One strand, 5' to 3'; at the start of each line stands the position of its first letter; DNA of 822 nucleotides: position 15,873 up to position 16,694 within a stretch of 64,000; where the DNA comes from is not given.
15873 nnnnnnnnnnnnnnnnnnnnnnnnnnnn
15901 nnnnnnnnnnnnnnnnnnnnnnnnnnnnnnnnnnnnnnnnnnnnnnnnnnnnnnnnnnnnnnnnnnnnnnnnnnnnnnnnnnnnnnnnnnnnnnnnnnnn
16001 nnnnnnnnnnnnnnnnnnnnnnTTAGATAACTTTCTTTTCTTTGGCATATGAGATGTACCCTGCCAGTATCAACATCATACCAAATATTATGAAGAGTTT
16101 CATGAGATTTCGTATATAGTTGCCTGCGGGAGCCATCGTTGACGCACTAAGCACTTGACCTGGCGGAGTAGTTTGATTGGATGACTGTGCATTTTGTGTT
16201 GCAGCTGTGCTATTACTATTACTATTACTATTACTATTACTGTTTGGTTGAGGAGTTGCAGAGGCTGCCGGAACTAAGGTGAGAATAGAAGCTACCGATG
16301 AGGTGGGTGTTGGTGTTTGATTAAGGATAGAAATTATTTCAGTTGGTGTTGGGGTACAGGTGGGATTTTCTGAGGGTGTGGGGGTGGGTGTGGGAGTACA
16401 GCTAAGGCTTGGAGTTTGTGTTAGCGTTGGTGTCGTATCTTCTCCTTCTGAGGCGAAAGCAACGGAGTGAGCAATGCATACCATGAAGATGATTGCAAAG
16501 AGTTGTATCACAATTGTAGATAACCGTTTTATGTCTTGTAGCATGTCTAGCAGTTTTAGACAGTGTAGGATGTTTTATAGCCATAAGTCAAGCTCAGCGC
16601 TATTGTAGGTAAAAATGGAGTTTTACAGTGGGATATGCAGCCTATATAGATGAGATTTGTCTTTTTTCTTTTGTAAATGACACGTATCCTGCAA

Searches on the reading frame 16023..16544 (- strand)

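Call 43: search_protein_families(library=pfam, proteins=[window:16023-16544:-], max_evalue=0.1)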
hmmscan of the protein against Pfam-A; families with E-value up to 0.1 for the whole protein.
window:16023-16544:- (173 aa): 1 family
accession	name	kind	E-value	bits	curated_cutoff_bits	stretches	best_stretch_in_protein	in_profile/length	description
PF10176.14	NEDD4_Bsd2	-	0.05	14.2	24.7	1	100-171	65-122/130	NEDD4/Bsd2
